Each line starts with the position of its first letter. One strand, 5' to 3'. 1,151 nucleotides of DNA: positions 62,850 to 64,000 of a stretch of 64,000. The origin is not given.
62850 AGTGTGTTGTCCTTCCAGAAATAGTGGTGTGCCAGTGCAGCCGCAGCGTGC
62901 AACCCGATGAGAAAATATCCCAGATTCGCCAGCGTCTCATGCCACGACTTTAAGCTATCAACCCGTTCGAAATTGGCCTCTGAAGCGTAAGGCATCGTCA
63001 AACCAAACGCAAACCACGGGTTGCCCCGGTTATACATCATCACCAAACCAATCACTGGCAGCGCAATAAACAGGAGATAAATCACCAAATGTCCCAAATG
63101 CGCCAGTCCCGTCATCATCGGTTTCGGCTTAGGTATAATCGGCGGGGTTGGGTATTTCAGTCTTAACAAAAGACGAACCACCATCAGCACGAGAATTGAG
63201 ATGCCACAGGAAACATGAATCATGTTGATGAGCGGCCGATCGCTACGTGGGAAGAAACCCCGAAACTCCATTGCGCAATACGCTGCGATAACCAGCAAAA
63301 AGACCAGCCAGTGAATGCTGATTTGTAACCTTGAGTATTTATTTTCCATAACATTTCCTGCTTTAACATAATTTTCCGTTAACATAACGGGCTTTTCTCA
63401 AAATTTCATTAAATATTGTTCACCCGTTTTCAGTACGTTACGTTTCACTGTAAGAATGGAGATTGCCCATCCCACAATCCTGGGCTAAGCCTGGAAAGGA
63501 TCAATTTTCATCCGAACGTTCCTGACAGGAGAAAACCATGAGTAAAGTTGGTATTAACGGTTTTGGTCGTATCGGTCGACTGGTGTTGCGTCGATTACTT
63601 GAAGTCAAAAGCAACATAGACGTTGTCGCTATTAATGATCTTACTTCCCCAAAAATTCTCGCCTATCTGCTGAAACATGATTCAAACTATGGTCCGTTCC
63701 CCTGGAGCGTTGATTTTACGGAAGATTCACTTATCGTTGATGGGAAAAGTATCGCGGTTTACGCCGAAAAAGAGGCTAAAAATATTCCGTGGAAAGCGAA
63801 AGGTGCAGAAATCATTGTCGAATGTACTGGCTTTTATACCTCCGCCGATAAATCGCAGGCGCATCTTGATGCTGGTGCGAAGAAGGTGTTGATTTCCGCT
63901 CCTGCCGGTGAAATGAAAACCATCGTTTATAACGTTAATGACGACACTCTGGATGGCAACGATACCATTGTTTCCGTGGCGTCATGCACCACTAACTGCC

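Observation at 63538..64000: gapC reading frame is open to the window edge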

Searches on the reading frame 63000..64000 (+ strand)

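Call 18: search_solved_structures(query=L001:4539-5537:+, show_alignments=2)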
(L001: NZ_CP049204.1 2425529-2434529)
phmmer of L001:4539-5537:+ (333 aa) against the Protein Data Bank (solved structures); distinct sequences matched with E-value up to 0.001: 141 (the best 60 are shown).
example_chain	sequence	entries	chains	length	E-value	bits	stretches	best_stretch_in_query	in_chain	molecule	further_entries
7c5f_O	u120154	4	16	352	3.7e-219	729.4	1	1-333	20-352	Glyceraldehyde-3-phosphate dehydrogenase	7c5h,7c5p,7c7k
7c5i_O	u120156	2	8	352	8.6e-218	724.9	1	1-333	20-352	Glyceraldehyde-3-phosphate dehydrogenase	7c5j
7c5o_O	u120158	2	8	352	1e-217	724.7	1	1-333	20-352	Glyceraldehyde-3-phosphate dehydrogenase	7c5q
7c5g_O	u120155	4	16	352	1.2e-217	724.5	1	1-333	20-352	Glyceraldehyde-3-phosphate dehydrogenase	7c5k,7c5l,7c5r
7c5m_O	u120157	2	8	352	2.4e-216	720.2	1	1-333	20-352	Glyceraldehyde-3-phosphate dehydrogenase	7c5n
6iqm_A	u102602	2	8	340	8.8e-144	481.8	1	3-333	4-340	Glyceraldehyde-3-phosphate dehydrogenase, type I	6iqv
8hmn_A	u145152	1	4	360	1.1e-143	481.5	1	3-333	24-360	Glyceraldehyde-3-phosphate dehydrogenase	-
7www_A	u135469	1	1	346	4.2e-138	463.2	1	3-333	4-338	Glyceraldehyde-3-phosphate dehydrogenase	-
5j9g_A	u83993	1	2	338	4.3e-138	463.1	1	3-332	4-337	Glyceraldehyde-3-p dehydrogenase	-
6iep_A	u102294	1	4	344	3.4e-123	414.2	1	3-333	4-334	Glyceraldehyde-3-phosphate dehydrogenase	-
5y37_A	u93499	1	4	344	3.4e-123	414.2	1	3-333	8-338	Glyceraldehyde-3-phosphate dehydrogenase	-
4qx6_A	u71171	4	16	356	3.9e-123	414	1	3-333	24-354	Glyceraldehyde 3-phosphate dehydrogenase | Glyceraldehyde-3-phosphate dehydrogenase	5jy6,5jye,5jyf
5utl_A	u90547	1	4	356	4.1e-123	414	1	3-333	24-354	Glyceraldehyde-3-phosphate dehydrogenase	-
6ite_P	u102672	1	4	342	4.1e-123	413.9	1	3-333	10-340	Glyceraldehyde-3-phosphate dehydrogenase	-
5m6d_A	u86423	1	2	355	6.9e-123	413.2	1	3-333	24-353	Glyceraldehyde-3-phosphate dehydrogenase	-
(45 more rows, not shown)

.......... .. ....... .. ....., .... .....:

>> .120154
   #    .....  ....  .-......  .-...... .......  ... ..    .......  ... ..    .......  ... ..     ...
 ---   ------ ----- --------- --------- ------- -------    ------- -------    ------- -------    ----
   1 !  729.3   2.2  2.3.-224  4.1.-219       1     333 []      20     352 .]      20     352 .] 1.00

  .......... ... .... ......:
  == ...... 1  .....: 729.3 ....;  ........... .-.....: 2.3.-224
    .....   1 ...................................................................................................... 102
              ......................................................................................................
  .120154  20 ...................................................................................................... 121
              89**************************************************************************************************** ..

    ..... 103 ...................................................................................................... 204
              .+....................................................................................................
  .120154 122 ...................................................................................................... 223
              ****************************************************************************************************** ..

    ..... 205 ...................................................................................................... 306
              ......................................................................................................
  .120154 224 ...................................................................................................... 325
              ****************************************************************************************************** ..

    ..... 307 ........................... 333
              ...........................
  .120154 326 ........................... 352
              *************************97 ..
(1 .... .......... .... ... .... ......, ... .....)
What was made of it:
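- Solved, active enzyme: 332/333 identity (D104E) to PDB 7C5F and related entries (call 18).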

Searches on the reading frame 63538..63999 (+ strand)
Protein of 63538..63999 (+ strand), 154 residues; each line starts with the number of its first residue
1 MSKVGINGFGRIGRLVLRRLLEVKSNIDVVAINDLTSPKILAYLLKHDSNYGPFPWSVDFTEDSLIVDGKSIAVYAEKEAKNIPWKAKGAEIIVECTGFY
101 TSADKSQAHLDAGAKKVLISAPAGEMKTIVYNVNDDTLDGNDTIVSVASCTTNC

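Call 5: search_protein_families(library=ncbifam, proteins=[window:63538-63999:+])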
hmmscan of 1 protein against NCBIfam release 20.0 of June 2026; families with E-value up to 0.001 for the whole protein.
window:63538-63999:+ (154 aa): 9 families
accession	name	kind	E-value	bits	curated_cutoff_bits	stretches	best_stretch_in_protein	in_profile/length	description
TIGR01534.1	GAPDH-I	equivalog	4.8e-56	190.3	367.2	1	3-154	1-159/330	type I glyceraldehyde-3-phosphate dehydrogenase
NF005830.0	PRK07729.1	equivalog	4.8e-47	160.5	546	1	2-154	3-156/343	glyceraldehyde-3-phosphate dehydrogenase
NF010058.0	PRK13535.1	equivalog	9.2e-46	156.5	539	1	2-154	3-159/339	erythrose-4-phosphate dehydrogenase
TIGR01532.1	E4PD_g-proteo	equivalog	1e-45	156.4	530.55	1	3-154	1-156/325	erythrose-4-phosphate dehydrogenase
NF005641.0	PRK07403.1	equivalog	1.5e-38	132.8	616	1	1-154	1-158/337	type I glyceraldehyde-3-phosphate dehydrogenase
NF011954.0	PRK15425.1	equivalog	7.4e-38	130.4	662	1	3-154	4-154/331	glyceraldehyde-3-phosphate dehydrogenase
NF033735.1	G3PDH_Arsen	exception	3e-36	125.5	450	1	4-154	1-152/323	ArsJ-associated glyceraldehyde-3-phosphate dehydrogenase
NF006512.0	PRK08955.1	equivalog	2.1e-29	103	563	1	3-154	4-156/334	glyceraldehyde-3-phosphate dehydrogenase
NF006139.0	PRK08289.1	equivalog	9.7e-26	90.4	431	1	4-153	131-293/480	glyceraldehyde-3-phosphate dehydrogenase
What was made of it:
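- On Type I glyceraldehyde-3-phosphate dehydrogenase (NCBIfam TIGR01534, equivalog): The 154-residue window fragment alone scores 190.3, which is below the cutoff only because it is truncated (call 5).
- On the 154-residue fragment, the epd models score close to the GAPDH models (call 5).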

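Call 40: search_protein_families(library=pfam, proteins=[window:63538-63999:+])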
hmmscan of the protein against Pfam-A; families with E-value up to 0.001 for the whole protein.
window:63538-63999:+ (154 aa): 1 family
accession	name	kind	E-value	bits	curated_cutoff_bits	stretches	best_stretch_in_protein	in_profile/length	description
PF00044.30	Gp_dh_N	-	1.6e-36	125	31.7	1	3-102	2-100/101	Glyceraldehyde 3-phosphate dehydrogenase, NAD binding domain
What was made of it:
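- Checked: This is not a chance ORF: Pfam Gp_dh_N scores E=1.6e-36 (call 40) and NCBIfam TIGR01534 type I GAPDH scores E=4.8e-56 over profile positions 1-159 (call 5).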
